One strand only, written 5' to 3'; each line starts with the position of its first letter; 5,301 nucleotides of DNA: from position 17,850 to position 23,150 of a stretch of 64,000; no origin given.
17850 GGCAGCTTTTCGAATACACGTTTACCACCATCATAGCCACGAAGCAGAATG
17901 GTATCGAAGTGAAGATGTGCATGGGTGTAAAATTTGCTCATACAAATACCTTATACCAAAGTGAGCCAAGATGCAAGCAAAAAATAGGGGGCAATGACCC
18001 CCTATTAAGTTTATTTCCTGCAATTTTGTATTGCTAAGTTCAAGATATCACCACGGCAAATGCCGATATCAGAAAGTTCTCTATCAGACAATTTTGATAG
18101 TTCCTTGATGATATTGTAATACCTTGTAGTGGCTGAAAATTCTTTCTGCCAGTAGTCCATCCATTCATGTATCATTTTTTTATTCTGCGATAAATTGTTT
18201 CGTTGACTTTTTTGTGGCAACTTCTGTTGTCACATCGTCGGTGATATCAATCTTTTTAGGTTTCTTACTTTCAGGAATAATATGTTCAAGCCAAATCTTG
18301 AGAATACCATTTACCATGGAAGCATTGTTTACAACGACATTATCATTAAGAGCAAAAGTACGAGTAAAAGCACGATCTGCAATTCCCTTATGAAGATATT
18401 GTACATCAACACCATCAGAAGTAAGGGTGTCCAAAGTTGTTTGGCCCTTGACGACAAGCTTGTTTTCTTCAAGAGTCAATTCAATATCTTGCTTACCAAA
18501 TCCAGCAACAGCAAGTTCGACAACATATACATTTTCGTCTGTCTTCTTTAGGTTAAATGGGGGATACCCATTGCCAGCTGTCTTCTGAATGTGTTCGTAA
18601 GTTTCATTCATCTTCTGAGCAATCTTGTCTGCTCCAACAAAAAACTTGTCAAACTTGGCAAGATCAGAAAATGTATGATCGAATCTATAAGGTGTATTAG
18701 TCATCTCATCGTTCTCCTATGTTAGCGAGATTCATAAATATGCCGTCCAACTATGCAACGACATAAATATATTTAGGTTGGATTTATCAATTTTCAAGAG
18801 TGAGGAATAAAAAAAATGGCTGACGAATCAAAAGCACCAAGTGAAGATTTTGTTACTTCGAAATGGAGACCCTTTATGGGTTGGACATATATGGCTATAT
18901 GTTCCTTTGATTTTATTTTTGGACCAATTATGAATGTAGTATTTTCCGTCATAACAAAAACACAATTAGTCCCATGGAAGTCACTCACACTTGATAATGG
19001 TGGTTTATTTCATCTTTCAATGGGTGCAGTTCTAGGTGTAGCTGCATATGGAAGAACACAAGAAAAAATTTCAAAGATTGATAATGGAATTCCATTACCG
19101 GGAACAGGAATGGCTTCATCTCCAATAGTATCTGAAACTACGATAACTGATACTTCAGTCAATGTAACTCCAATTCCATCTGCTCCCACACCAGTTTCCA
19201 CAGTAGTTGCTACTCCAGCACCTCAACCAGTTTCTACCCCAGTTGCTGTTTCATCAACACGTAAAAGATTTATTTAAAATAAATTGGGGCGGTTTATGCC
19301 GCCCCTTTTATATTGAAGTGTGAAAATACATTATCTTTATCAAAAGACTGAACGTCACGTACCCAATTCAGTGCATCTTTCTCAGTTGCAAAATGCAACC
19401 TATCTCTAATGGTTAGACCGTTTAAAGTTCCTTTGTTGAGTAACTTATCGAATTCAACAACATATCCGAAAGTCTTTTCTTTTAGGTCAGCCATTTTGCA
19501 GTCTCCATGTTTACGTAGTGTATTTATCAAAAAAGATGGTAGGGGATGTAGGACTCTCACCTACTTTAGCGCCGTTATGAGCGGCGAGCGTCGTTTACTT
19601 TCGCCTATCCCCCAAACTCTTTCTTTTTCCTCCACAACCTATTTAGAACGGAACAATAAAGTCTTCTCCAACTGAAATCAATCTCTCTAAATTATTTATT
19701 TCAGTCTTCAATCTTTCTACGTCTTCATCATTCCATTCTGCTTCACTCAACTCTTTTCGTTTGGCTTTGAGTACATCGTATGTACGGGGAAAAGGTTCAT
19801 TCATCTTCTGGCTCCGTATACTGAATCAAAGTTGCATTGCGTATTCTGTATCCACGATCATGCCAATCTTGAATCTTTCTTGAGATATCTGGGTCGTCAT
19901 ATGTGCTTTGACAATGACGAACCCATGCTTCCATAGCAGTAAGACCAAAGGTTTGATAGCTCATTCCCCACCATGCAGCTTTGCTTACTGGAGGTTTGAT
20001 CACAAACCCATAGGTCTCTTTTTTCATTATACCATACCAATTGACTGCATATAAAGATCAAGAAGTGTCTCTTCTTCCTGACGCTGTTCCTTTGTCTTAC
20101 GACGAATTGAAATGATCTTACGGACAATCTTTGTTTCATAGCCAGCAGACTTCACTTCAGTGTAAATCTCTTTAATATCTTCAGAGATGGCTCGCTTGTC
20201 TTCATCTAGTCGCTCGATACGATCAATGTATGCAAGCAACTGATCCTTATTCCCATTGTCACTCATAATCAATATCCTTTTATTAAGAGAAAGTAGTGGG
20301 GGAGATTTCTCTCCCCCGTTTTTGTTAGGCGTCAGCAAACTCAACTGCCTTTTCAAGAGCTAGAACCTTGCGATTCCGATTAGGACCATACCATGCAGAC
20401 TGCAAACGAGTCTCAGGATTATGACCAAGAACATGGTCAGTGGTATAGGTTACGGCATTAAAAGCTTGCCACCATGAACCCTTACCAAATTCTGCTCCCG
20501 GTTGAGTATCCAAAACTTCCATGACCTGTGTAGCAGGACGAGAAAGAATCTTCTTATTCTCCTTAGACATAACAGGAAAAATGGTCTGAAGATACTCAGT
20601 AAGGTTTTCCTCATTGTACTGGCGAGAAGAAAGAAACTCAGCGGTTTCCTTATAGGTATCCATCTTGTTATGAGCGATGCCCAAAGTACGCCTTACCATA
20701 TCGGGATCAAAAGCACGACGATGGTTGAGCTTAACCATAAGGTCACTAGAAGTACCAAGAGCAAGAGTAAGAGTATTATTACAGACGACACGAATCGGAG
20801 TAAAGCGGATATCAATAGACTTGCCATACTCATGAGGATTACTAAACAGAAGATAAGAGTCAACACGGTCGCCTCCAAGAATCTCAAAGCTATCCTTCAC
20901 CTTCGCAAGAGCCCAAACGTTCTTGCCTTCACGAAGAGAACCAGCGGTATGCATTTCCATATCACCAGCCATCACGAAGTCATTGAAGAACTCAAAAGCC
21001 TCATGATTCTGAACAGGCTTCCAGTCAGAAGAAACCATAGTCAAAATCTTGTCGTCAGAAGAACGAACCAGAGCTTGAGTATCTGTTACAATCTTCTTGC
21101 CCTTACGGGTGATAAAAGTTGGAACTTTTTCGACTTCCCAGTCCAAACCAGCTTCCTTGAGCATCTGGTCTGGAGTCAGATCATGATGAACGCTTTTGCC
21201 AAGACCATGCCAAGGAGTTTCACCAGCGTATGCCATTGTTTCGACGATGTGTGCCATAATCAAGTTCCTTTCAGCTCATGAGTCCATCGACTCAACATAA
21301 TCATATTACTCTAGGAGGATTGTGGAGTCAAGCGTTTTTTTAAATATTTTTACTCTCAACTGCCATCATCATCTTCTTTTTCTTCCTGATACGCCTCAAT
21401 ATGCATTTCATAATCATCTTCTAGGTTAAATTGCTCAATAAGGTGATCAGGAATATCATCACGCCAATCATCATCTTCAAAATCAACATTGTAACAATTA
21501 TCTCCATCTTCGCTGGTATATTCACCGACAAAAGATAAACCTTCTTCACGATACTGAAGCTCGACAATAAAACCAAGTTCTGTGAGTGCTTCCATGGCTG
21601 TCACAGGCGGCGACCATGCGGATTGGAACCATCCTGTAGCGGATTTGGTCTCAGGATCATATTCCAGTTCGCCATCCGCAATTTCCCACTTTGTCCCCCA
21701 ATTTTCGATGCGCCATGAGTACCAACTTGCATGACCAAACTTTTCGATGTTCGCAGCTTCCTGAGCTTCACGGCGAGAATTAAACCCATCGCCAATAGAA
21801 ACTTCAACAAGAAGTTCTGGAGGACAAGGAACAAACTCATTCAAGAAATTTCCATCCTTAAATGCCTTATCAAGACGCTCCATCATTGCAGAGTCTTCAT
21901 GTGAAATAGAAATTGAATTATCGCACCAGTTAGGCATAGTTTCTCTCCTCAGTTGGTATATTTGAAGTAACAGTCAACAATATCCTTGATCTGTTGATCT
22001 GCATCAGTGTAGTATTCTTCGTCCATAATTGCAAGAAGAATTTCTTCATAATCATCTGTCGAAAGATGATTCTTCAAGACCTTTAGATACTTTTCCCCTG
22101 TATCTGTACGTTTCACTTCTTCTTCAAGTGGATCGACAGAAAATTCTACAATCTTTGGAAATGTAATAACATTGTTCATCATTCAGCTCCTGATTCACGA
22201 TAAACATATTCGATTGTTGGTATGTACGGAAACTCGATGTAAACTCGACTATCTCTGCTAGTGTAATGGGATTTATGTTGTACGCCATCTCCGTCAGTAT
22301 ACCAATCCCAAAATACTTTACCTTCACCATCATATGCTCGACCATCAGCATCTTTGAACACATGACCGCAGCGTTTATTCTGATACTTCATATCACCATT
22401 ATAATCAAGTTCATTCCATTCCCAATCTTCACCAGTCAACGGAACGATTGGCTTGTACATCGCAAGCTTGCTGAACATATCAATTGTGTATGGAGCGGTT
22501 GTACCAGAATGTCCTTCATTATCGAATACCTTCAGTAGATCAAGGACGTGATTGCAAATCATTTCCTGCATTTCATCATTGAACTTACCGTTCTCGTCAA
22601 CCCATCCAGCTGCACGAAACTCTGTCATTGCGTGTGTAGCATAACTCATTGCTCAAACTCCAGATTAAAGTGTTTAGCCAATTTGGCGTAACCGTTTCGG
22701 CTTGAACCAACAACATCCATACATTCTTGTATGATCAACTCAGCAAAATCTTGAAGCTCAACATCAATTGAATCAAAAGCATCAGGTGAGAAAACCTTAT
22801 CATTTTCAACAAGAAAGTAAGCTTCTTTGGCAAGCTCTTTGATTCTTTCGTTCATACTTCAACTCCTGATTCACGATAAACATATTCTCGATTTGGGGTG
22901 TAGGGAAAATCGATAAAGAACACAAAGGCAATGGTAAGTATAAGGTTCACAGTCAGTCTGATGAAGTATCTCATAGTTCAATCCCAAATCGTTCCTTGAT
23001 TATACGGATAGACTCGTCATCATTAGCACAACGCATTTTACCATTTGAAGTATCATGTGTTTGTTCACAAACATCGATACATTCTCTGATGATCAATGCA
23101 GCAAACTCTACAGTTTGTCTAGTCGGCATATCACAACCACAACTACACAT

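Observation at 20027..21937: Alphaproteobacterial-type early module: GapR homolog next to DUF932 and MPNWC-type proteins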

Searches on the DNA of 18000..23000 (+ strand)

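Call 5: search_dna_similar(query=window:18000-23000:+, collection=phages, mode=distant, max_rows=25)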
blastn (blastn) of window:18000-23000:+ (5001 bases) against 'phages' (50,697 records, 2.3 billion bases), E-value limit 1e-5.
Records with a match: 12; places in all: 12; records where one place covers at least 80% of the query: 0.
Best place of each record, by identity: 60-80% 12.
By first word of the organism name: Sinorhizobium 7; Methylophilales 4; Phage 1.
By host as written in the record: Sinorhizobium meliloti 7; Methylophilales_sp._H5P1 4; - 1.
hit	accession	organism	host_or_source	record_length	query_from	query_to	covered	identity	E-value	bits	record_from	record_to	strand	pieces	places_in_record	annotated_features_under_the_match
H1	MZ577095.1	Methylophilales phage Melnitz-1 EXVC043M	Methylophilales_sp._H5P1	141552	2330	3075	15%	66.1%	8e-36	160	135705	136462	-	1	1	hypothetical protein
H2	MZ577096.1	Methylophilales phage Melnitz-2 EXVC040M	Methylophilales_sp._H5P1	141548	2330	3075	15%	66.1%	8e-36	160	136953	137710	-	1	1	hypothetical protein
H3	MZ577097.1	Methylophilales phage Melnitz EXVC044M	Methylophilales_sp._H5P1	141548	2330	3075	15%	66.1%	8e-36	160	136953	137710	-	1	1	hypothetical protein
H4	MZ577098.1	Methylophilales phage Melnitz-3 EXVC039M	Methylophilales_sp._H5P1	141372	2330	3075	15%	66.1%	8e-36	160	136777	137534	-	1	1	hypothetical protein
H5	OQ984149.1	Phage C48C1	-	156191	2387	3075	10%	69.8%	8e-23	206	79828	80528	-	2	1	hypothetical protein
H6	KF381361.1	Sinorhizobium phage phiM12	Sinorhizobium meliloti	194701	2342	2523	4%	68.7%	4e-8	69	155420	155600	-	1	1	hypothetical protein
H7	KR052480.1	Sinorhizobium phage phiM7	Sinorhizobium meliloti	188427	2342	2523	4%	68.7%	4e-8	69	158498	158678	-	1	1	hypothetical protein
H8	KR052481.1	Sinorhizobium phage phiM19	Sinorhizobium meliloti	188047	2342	2523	4%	68.7%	4e-8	69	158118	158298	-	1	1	hypothetical protein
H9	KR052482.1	Sinorhizobium phage phiN3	Sinorhizobium meliloti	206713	2342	2523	4%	68.7%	4e-8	69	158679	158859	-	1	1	hypothetical protein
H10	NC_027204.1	Sinorhizobium phage phiM12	Sinorhizobium meliloti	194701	2342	2523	4%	68.7%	4e-8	69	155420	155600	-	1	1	hypothetical protein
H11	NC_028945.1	Sinorhizobium phage phiN3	Sinorhizobium meliloti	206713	2342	2523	4%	68.7%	4e-8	69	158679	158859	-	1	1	hypothetical protein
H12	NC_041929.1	Sinorhizobium phage phiM7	Sinorhizobium meliloti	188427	2342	2523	4%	68.7%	4e-8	69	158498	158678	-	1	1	hypothetical protein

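Call 39: get_annotated_region(hit=H1, flank=7000)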
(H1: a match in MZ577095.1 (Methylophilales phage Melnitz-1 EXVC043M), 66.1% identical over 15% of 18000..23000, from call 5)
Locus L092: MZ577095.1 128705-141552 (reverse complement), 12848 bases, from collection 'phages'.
description: Methylophilales phage Melnitz-1 EXVC043M, complete genome.
organism: Methylophilales phage Melnitz-1 EXVC043M (NCBI taxid 2832339)
taxonomy: Viruses; Duplodnaviria; Heunggongvirae; Uroviricota; Caudoviricetes; Kyanoviridae
host: Methylophilales_sp._H5P1; source: -; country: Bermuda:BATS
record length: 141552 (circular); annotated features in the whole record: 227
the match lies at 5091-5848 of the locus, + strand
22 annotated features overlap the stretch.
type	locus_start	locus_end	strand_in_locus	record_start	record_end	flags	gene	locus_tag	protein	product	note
CDS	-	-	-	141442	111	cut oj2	-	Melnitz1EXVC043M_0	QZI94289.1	hypothetical protein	-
CDS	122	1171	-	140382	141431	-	-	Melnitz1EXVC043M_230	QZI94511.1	hypothetical protein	-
CDS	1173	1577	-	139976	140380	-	-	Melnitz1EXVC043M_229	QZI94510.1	RimK-like ATP-grasp domain protein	-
CDS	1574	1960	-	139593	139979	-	-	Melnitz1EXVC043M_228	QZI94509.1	hypothetical protein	-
CDS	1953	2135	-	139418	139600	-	-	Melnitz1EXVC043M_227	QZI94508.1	hypothetical protein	-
CDS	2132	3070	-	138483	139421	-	-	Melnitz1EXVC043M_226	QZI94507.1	DNA polymerase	-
CDS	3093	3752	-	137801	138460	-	-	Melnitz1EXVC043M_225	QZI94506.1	sliding clamp-like protein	sliding clamp C terminal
CDS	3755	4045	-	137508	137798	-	-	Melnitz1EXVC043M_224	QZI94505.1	hypothetical protein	-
CDS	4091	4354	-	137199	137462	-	-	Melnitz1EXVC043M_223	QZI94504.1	hypothetical protein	-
CDS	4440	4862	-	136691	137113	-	-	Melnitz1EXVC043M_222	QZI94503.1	Small heat shock protein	Small heat shock protein IbpA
CDS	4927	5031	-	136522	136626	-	-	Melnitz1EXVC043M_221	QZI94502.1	hypothetical protein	-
CDS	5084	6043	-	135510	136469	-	-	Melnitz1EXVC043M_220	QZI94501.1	hypothetical protein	-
CDS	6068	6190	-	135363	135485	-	-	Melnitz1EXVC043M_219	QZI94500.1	polypeptide deformylase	-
CDS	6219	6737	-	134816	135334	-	-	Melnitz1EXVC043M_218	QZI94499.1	peptide deformylase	-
CDS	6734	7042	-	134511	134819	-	-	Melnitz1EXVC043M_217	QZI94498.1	hypothetical protein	-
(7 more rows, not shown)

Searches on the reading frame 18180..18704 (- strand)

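Call 3: search_protein_families(library=pfam, proteins=[window:18180-18704:-], max_evalue=0.01)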
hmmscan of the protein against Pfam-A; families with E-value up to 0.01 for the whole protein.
window:18180-18704:- (174 aa): 1 family
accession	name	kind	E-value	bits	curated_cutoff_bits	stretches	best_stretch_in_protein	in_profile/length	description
PF00011.27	HSP20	-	1.9e-15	57.2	20.8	1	54-155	3-102/102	Hsp20/alpha crystallin family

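Call 4: search_protein_families(library=phrogs, proteins=[window:18180-18704:-], max_evalue=0.001)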
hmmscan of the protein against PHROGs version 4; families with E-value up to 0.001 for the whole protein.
window:18180-18704:- (174 aa): 1 family
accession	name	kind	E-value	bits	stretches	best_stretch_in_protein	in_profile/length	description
phrog_432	-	other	2.2e-37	129.1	1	9-154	10-147/148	Hsp20 heat shock protein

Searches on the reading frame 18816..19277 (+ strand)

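Call 72: search_protein_families(library=pfam, proteins=[window:18816-19277:+], max_evalue=0.01)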
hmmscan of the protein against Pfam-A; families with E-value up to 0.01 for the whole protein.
window:18816-19277:+ (153 aa): 1 family
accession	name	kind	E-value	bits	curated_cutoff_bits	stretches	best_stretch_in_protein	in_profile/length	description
PF11351.13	GTA_holin_3TM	-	1.5e-07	32.4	24.8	1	7-80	60-122/123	Holin of 3TMs, for gene-transfer release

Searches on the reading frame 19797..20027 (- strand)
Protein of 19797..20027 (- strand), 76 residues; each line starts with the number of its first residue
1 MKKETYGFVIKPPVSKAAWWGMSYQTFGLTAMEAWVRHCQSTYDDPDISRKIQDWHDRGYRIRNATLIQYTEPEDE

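Call 3: search_protein_families(library=pfam, proteins=[window:19797-20027:-], max_evalue=0.01)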
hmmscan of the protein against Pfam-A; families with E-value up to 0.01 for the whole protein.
window:19797-20027:- (76 aa): 0 families

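Call 4: search_protein_families(library=phrogs, proteins=[window:19797-20027:-], max_evalue=0.001)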
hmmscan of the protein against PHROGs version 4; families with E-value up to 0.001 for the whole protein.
window:19797-20027:- (76 aa): 1 family
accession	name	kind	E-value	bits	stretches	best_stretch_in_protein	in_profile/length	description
phrog_31704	-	unknown function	3.6e-15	56.7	1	7-75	11-89/93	-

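Call 101: search_protein_families(library=ncbifam, proteins=[window:19797-20027:-], max_evalue=0.001)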
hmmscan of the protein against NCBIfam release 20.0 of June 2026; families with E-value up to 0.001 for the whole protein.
window:19797-20027:- (76 aa): 0 families
